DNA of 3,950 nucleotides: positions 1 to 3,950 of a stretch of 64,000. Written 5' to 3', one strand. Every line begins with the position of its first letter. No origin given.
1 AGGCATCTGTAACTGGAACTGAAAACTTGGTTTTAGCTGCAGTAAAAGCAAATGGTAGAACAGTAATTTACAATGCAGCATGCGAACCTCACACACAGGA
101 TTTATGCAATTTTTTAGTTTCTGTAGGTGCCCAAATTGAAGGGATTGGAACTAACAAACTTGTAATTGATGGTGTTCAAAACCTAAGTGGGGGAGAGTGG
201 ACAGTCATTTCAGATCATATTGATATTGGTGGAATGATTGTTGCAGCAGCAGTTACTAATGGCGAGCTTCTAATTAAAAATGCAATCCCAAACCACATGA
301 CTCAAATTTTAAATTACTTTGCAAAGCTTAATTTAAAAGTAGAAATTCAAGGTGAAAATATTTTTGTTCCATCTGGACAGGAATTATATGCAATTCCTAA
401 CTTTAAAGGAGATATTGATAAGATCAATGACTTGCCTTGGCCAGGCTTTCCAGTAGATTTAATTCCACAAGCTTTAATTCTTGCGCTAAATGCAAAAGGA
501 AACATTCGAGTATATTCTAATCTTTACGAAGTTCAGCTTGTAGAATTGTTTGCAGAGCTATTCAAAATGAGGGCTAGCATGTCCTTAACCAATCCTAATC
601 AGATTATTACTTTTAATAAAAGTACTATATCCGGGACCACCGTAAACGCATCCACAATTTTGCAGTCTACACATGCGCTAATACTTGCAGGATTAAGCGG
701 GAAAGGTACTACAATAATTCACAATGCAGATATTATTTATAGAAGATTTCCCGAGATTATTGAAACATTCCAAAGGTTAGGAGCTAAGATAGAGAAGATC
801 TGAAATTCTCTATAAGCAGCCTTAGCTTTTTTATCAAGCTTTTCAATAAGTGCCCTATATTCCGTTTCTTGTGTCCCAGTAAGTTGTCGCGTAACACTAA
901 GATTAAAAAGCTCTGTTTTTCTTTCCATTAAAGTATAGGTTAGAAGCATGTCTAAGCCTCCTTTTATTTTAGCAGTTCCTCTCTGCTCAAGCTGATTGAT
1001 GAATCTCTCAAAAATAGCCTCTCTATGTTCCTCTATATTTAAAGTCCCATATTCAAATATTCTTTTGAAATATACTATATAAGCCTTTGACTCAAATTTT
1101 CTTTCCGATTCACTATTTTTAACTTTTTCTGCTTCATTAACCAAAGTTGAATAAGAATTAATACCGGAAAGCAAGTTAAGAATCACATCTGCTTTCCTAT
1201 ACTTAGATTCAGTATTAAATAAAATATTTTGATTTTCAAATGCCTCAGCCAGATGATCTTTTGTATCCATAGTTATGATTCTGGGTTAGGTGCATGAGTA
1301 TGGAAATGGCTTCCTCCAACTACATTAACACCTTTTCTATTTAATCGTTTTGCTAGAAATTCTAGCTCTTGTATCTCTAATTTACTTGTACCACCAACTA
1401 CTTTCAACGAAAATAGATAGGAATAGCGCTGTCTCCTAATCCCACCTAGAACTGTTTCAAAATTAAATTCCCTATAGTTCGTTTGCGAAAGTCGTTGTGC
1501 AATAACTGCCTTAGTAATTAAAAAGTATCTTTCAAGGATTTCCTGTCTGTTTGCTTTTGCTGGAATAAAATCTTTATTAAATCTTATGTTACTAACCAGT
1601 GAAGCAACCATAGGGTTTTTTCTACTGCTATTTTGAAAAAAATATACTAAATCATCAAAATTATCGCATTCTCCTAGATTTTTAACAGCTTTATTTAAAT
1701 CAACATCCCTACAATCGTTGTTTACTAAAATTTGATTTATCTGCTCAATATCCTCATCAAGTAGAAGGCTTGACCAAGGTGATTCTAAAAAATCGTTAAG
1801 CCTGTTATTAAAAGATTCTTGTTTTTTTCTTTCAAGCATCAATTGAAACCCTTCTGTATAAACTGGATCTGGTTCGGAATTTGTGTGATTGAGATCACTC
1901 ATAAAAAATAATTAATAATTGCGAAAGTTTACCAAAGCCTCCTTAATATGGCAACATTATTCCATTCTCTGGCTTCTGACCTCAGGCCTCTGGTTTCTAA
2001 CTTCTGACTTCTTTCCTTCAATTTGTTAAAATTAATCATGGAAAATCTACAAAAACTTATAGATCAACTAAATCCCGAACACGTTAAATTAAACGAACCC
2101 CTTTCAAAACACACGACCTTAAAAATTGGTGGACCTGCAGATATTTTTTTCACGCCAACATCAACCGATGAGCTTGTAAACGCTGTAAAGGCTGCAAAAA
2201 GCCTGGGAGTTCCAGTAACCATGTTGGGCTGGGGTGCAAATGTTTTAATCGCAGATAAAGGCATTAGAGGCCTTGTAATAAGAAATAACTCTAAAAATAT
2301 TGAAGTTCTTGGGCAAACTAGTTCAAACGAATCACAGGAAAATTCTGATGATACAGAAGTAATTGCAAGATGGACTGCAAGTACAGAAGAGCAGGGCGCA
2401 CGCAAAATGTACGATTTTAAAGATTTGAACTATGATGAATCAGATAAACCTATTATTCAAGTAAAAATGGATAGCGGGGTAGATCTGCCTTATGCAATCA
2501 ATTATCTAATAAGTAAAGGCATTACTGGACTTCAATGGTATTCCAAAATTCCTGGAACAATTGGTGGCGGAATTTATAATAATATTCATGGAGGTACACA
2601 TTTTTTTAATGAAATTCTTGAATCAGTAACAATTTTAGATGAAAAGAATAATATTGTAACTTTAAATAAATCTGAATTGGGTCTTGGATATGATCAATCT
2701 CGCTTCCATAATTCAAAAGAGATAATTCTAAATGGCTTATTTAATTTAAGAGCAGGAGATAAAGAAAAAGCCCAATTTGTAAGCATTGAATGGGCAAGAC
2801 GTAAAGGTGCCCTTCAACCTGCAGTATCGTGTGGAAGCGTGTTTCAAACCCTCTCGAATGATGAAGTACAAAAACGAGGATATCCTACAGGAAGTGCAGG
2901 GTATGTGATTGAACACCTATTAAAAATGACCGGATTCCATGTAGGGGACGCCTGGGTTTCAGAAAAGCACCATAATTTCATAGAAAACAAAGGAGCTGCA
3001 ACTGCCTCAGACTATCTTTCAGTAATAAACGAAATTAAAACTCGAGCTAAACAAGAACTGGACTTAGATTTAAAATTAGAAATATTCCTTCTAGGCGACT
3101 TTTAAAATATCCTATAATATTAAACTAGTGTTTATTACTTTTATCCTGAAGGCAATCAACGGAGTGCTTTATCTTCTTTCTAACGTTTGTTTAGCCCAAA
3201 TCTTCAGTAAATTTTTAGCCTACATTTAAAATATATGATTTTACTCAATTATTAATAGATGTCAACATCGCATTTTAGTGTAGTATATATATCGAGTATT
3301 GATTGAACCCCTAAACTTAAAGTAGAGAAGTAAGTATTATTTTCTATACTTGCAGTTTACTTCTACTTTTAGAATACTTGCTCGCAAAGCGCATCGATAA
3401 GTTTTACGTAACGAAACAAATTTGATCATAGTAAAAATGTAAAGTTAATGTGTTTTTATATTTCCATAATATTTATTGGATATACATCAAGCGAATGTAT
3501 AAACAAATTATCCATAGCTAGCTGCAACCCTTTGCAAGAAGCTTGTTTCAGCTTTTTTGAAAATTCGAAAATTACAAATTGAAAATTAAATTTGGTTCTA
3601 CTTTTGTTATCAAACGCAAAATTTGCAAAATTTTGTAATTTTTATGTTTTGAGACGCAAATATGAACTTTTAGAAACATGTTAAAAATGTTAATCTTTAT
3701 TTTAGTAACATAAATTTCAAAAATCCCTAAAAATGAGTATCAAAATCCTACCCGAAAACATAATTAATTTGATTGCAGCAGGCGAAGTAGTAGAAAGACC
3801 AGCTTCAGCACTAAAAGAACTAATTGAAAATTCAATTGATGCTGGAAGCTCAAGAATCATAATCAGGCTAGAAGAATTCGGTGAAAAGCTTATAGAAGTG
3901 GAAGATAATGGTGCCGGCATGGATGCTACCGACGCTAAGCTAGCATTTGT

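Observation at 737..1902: Two-gene operon of unknown function wedged between murA and murB, overlapping the murA 3' end convergently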

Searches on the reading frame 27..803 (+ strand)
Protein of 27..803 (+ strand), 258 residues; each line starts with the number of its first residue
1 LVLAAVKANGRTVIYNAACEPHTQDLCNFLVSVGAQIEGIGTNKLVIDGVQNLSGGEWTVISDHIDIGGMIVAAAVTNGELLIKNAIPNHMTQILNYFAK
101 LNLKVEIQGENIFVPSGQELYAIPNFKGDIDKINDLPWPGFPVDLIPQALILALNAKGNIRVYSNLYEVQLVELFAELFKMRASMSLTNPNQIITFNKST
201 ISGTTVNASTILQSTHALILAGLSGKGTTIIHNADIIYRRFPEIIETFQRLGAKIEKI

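Call 4: search_protein_families(library=pfam, proteins=[window:27-803:+], max_evalue=1)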
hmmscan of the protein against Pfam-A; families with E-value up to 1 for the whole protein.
window:27-803:+ (258 aa): 2 families
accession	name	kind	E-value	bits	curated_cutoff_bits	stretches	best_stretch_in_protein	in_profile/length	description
PF00275.25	EPSP_synthase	-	7.1e-28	97.9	22.8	1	1-247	172-416/417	EPSP synthase (3-phosphoshikimate 1-carboxyvinyltransferase)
PF16796.11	Microtub_bd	-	0.18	12.2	27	1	156-232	18-96/155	Microtubule binding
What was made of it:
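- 27..803 (+): murA 3' part (left conserved flank). Its stop codon is the exact left boundary of the variable segment. Pfam EPSP_synthase (call 4).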

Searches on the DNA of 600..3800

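Call 59: search_rna_families(source=window, start=600, end=3800, threshold=evalue, max_evalue=1)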
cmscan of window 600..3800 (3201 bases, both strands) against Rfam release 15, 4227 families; matches with E-value up to 1: 1.
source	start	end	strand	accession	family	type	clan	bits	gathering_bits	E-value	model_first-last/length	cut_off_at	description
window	1167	1247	-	RF00296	snoR16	Gene; snRNA; snoRNA; CD-box;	-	24.8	45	0.64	1-86/86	no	Small nucleolar RNA R16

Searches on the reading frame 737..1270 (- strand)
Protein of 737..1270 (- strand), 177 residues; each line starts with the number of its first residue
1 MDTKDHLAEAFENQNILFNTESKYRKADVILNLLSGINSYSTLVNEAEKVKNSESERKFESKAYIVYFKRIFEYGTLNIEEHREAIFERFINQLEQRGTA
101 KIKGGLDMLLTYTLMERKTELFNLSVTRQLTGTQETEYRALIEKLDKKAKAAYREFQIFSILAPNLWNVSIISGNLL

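Call 4: search_protein_families(library=pfam, proteins=[window:737-1270:-], max_evalue=1)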
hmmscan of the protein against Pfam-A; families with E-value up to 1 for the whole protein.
window:737-1270:- (177 aa): 2 families
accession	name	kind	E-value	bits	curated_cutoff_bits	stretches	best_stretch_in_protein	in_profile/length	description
PF08519.17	RFC1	-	0.057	13.9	23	1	84-152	86-151/158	Replication factor RFC1 C terminal domain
PF17827.6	PrmC_N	-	0.19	12.8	23.4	0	88-145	4-60/71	PrmC N-terminal domain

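Call 5: search_protein_families(library=padloc, proteins=[window:737-1270:-], max_evalue=1)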
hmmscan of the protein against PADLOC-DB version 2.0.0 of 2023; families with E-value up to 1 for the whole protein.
window:737-1270:- (177 aa): 1 family
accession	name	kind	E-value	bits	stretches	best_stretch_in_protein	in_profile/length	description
PDLC02291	AbiEii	-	0.049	10.9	1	82-162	38-108/310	AbiEii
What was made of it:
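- Closest known: HEPN/MNT and AbiE. Different: The only hit is AbiEii at E 0.049, which is noise (call 5).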

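Call 6: search_protein_families(library=ncbifam, proteins=[window:737-1270:-], max_evalue=1)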
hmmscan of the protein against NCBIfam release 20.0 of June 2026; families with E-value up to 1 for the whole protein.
window:737-1270:- (177 aa): 0 families

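Call 7: search_protein_families(library=phrogs, proteins=[window:737-1270:-], max_evalue=1)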
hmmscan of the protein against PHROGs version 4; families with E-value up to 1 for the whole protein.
window:737-1270:- (177 aa): 0 families

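Call 9: find_homologous_proteins(query=window:737-1270:-, max_evalue=0.01)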
Query window:737-1270:- (177 aa): 2 proteins with E <= 0.01 among 75 candidates.
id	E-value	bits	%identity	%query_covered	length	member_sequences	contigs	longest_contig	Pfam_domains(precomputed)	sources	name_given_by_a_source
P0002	1.0e-91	323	100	88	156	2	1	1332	-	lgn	-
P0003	1.4e-74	267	84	88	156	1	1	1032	-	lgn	-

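Call 12: find_encoding_contigs(protein=P0003, flank=10000)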
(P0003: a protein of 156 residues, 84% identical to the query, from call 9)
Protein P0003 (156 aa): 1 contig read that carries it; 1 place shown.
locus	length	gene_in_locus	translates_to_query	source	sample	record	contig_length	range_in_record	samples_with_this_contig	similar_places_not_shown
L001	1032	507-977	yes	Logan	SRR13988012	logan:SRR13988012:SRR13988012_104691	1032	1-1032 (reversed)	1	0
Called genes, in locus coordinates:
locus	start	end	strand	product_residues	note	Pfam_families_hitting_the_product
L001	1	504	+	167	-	?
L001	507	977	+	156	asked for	-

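Call 13: find_encoding_contigs(protein=P0002, flank=10000)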
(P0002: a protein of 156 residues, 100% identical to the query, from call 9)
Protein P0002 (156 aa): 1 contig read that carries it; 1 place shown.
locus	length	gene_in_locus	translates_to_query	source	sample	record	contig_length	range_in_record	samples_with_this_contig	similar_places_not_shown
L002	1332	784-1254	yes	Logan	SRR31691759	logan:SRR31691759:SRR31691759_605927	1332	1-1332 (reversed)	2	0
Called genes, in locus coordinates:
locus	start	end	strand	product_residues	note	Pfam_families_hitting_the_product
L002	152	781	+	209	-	-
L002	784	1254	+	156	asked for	-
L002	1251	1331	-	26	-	?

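Call 37: predict_structure(alignment_id=A1)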
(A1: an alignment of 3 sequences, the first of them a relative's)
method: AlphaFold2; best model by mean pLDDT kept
length: 156 residues; sequences in the alignment: 3
mean_pLDDT: 43.3   pTM: 0.26
mean pLDDT of the five models: 43.3, 42.7, 41.9, 41.8, 37.5
residues with pLDDT >= 90: 0; 70-90: 0; 50-70: 35; < 50: 121
segments of 3 or more residues with pLDDT < 50: 1-84, 93-110, 124-126, 148-156
pLDDT, mean of each block of 10 residues (from residue 1): 37 31 34 36 45 39 40 38 48 46 43 53 51 58 54 35
secondary structure, 60 per line:
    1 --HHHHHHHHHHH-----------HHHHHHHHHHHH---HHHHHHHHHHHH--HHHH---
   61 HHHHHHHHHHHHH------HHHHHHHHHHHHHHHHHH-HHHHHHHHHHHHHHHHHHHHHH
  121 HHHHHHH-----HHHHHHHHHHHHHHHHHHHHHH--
elements in order: H3-13 H25-36 H40-51 H54-57 H61-73 H80-97 H99-127 H133-154
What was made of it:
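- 803..1270 (-): Gene B, type-1 allele, conserved 156-codon core (...AAYREF). An all-alpha soluble protein. AF2 gives all helices but pLDDT 43 (call 37).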

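Call 56: search_solved_structures(query=A1, max_evalue=10, show_alignments=1)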
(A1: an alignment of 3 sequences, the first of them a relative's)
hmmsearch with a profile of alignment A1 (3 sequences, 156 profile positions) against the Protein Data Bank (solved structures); distinct sequences matched with E-value up to 10: 0.

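Call 64: find_related_loci(query=A1, collection=viral_contigs, flank=5000)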
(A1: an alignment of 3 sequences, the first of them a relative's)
Query A1 (156 aa) in viral_contigs; peptide patterns used: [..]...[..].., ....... (x = any residue, [..] = any of these).
93 stretches matched a pattern, but none encodes a relative of the query by tblastn (E <= 1e-3).

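Call 91: search_protein_families(library=phrogs, proteins=[L001:1-504:+, P0003], max_evalue=1)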
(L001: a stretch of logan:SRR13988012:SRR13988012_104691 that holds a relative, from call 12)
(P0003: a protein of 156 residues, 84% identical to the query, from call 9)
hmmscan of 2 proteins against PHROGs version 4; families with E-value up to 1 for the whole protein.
L001:1-504:+ (167 aa): 1 family
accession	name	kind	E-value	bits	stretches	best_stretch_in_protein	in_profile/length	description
phrog_5778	-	unknown function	0.014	15.6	1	53-98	146-191/303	-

P0003 (156 aa): 1 family
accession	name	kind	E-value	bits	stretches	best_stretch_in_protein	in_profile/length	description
phrog_17754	-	unknown function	0.11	13.8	1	99-148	11-58/86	-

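Call 95: search_dna_similar(query=P0002, collection=phages, mode=protein, max_evalue=0.01, max_rows=5)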
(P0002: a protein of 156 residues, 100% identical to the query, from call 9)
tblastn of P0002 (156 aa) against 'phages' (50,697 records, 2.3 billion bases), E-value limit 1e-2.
No match.

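Call 97: search_dna_similar(query=P0002, collection=plasmids, mode=protein, max_evalue=0.01, max_rows=5)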
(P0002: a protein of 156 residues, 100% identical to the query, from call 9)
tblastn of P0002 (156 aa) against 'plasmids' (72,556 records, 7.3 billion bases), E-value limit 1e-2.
No match.
